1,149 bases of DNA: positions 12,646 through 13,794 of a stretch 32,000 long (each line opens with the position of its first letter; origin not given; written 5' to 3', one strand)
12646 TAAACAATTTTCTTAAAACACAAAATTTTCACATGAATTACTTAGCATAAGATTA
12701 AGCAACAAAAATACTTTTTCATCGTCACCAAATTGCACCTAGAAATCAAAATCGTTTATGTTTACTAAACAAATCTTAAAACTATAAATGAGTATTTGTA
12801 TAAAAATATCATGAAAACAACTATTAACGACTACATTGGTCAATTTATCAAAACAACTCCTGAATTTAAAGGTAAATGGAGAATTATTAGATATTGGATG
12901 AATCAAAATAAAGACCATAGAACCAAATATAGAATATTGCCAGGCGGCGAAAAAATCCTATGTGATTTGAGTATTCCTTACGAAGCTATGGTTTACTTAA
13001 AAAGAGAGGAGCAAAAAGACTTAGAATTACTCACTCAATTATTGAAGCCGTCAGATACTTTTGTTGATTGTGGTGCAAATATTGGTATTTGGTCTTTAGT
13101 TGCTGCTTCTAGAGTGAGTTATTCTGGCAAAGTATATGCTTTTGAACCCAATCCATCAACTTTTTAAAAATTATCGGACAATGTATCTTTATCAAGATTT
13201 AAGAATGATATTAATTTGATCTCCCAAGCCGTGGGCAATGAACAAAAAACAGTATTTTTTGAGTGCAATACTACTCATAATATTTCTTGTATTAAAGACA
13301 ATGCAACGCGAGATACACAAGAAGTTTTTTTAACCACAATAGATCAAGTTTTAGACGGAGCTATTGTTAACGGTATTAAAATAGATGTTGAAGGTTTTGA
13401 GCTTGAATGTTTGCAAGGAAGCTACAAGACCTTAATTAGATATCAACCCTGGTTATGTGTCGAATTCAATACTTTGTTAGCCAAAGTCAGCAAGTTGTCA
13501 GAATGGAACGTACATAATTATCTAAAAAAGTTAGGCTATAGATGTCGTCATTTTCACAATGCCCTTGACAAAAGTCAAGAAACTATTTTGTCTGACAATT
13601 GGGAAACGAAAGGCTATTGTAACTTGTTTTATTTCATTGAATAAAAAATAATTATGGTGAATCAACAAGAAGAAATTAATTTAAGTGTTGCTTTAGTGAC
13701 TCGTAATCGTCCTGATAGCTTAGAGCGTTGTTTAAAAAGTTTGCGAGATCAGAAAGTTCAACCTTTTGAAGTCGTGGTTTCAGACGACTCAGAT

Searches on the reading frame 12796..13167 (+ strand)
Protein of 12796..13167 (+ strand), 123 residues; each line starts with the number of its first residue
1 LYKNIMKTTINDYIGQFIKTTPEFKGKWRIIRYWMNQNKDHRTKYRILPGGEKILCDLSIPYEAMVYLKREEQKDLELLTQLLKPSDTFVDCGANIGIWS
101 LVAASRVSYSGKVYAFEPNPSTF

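Call 86: search_protein_families(library=pfam, proteins=[window:12796-13167:+], max_evalue=0.001)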
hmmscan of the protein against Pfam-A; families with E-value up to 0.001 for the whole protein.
window:12796-13167:+ (123 aa): 1 family
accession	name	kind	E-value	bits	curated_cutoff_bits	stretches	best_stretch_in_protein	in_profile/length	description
PF05050.19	Methyltransf_21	-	5.6e-05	23.8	22.7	1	91-121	1-34/173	Methyltransferase FkbM domain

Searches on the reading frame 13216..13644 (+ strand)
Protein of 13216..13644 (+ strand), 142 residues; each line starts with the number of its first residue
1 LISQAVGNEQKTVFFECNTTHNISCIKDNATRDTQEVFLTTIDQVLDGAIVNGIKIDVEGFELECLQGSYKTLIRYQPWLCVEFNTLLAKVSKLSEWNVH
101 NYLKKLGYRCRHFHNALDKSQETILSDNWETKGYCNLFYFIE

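Call 86: search_protein_families(library=pfam, proteins=[window:13216-13644:+], max_evalue=0.001)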
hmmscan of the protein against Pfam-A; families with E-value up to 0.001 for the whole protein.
window:13216-13644:+ (142 aa): 1 family
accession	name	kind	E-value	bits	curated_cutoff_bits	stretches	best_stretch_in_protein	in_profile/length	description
PF05050.19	Methyltransf_21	-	5.6e-13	49.8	22.7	1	30-110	90-173/173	Methyltransferase FkbM domain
